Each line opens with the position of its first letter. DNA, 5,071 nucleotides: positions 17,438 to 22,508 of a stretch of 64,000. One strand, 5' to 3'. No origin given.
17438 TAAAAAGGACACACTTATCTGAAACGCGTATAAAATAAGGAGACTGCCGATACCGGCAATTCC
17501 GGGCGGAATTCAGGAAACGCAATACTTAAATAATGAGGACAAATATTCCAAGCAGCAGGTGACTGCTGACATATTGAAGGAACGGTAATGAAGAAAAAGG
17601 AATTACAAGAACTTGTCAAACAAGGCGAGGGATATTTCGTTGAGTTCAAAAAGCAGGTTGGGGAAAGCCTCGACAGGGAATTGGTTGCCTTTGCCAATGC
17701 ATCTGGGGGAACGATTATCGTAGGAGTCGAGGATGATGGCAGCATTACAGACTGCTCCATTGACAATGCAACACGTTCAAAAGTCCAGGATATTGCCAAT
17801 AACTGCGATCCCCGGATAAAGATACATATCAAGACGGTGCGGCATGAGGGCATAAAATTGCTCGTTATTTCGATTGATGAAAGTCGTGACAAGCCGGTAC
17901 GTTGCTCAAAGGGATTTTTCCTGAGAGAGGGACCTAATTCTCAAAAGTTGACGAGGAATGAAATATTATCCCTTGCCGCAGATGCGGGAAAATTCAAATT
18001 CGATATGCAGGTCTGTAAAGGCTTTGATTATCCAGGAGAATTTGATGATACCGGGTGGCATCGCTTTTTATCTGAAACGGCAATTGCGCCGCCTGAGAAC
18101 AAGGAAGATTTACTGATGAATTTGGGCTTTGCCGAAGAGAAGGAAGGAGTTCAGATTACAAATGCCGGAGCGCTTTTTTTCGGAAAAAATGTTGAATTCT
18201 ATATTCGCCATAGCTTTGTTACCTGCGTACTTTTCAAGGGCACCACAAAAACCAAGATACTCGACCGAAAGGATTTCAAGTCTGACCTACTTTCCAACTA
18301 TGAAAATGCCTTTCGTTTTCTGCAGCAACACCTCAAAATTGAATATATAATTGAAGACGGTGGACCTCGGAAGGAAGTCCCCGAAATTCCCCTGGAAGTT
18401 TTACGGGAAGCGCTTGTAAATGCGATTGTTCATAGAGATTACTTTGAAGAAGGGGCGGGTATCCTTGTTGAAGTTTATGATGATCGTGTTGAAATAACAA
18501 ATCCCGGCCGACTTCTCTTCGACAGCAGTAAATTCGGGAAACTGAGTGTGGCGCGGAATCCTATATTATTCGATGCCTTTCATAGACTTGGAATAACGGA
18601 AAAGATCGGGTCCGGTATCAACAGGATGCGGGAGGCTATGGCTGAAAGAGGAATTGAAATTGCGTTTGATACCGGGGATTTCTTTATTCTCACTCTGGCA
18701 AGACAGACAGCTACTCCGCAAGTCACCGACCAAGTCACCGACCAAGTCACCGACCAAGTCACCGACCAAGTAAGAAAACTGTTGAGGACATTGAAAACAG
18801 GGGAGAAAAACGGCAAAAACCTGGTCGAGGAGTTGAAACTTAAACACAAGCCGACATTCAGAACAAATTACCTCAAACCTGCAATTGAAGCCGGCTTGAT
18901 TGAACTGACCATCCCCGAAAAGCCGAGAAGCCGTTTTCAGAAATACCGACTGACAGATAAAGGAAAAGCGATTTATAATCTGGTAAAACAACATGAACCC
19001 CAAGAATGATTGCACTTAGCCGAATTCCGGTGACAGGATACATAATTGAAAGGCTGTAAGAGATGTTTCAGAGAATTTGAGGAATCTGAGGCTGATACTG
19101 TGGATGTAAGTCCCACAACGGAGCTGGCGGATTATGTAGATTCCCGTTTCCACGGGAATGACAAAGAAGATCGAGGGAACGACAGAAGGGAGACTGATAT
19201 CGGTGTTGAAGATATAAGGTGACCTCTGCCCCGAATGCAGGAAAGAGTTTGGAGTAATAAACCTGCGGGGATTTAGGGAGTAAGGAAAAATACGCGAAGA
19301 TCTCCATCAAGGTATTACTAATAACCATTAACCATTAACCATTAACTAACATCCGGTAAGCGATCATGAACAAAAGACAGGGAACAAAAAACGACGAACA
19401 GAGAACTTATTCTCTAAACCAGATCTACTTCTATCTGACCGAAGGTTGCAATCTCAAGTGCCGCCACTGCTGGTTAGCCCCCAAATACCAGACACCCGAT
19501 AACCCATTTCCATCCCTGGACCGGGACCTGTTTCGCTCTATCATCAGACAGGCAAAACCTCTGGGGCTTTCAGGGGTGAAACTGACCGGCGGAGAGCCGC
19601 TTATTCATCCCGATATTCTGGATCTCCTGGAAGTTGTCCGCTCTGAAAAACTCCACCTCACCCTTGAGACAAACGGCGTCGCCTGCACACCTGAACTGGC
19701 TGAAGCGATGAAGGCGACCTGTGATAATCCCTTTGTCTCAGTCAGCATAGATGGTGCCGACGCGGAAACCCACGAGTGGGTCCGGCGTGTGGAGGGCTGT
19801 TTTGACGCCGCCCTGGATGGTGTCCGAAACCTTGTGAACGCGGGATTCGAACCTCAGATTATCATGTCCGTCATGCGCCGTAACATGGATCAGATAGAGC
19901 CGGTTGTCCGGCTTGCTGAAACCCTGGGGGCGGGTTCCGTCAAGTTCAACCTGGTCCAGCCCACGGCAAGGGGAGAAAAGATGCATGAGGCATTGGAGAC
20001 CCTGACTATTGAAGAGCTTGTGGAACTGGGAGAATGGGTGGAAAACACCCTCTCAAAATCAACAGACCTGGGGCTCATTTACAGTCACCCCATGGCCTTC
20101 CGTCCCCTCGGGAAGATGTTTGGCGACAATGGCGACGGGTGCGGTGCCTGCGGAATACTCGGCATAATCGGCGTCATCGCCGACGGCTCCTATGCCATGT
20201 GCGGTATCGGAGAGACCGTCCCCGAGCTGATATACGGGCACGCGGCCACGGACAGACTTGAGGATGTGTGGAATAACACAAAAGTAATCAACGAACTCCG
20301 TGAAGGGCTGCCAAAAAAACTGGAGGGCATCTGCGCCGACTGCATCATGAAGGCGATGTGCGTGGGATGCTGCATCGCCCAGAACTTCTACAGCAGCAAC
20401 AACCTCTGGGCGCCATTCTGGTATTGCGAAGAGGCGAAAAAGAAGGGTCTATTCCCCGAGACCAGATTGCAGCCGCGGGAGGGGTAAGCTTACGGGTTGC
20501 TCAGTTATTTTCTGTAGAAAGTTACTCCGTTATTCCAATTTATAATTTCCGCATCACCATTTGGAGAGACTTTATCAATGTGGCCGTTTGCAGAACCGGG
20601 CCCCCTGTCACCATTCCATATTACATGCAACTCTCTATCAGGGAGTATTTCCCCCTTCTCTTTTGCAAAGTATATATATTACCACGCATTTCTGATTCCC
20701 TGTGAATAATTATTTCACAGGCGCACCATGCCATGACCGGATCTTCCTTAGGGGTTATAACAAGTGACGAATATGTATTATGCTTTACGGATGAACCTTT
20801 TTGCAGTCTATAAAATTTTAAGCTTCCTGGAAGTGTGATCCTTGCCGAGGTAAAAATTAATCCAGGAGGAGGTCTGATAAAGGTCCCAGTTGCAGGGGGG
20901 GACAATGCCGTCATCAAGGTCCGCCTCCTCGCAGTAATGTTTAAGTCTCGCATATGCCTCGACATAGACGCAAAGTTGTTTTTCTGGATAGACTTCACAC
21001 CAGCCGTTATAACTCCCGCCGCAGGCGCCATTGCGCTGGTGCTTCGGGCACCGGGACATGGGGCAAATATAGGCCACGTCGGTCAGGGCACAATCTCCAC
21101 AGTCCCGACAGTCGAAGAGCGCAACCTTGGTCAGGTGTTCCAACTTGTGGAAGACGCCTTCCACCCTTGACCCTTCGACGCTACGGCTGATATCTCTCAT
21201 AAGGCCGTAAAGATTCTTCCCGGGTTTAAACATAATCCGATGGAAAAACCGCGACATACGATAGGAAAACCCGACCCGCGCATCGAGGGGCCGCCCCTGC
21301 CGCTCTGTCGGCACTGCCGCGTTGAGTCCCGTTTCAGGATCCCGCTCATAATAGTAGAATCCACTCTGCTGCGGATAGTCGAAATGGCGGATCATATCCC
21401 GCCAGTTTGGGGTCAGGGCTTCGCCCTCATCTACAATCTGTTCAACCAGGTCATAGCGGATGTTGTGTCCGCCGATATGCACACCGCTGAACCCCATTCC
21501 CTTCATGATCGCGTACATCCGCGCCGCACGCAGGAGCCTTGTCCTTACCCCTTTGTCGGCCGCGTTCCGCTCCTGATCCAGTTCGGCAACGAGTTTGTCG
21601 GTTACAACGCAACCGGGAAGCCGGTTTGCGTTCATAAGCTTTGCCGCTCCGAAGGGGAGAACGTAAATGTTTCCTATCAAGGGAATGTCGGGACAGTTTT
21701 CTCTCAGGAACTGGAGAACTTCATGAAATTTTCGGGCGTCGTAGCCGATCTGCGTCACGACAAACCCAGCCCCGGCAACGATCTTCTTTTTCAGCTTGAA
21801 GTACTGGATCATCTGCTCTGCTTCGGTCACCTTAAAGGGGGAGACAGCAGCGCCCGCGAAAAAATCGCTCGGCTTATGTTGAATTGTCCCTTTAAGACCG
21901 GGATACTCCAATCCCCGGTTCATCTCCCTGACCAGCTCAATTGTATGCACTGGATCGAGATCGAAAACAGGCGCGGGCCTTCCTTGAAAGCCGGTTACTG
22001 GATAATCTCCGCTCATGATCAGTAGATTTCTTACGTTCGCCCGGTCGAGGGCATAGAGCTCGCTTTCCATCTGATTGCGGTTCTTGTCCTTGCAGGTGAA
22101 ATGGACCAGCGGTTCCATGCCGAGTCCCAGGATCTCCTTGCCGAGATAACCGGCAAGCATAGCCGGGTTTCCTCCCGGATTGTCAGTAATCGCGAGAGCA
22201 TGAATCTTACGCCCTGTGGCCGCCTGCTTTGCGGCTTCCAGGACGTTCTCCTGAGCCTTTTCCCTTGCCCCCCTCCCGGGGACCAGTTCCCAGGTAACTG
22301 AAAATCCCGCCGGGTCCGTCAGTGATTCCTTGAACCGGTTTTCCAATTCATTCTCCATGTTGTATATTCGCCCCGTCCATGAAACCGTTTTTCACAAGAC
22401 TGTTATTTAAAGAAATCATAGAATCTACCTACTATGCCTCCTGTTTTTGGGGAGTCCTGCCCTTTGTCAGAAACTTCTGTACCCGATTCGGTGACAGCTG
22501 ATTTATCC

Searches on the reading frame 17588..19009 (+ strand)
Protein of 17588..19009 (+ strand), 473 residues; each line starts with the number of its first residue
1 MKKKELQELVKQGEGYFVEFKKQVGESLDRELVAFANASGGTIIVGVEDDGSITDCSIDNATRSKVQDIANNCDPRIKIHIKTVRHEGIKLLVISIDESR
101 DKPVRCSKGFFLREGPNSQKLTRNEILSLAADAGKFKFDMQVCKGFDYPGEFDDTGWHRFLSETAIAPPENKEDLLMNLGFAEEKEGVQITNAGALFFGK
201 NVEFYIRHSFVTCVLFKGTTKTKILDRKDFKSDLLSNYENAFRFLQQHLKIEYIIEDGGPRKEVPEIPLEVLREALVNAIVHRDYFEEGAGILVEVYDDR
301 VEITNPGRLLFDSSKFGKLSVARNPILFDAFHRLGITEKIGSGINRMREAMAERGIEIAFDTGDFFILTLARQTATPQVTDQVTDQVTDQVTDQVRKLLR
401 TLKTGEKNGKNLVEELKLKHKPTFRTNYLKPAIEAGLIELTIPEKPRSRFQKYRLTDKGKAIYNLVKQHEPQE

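Call 62: search_protein_families(library=pfam, proteins=[window:17588-19009:+], max_evalue=0.00001)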
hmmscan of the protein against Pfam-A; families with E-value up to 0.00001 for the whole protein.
window:17588-19009:+ (473 aa): 3 families
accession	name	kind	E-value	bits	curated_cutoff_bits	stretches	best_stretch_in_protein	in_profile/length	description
PF21247.3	Fic-like_C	-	1.1e-27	96.2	27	1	393-456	1-64/64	Filamentation induced by cAMP protein Fic-like, C-terminal domain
PF04326.19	SLFN_AlbA_2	-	1.8e-22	80.5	25.3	1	14-121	1-117/118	Schlafen, AlbA_2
PF13749.12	HATPase_c_4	-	2.9e-18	66.1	26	1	289-357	1-74/89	Putative ATP-dependent DNA helicase recG C-terminal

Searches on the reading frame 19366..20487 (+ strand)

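Call 62: search_protein_families(library=pfam, proteins=[window:19366-20487:+], max_evalue=0.00001)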
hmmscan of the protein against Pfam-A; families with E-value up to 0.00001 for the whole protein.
window:19366-20487:+ (373 aa): 2 families
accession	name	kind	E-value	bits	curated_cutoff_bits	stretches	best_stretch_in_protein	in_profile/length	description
PF04055.27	Radical_SAM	-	4.4e-25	89.2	29.5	1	24-183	3-165/166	Radical SAM superfamily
PF13353.11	Fer4_12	-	4.9e-07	30.6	22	1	24-112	11-99/137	4Fe-4S single cluster domain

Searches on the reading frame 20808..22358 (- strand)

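Call 62: search_protein_families(library=pfam, proteins=[window:20808-22358:-], max_evalue=0.00001)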
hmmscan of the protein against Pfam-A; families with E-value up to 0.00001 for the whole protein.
window:20808-22358:- (516 aa): 2 families
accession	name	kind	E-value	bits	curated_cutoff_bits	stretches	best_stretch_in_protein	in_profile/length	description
PF12225.13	DUF5981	-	6.1e-28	96.8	23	1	399-491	4-94/95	Methylene-tetrahydrofolate reductase C terminal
PF02219.23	MTHFR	-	2e-17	63.9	24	1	18-295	10-270/287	Methylenetetrahydrofolate reductase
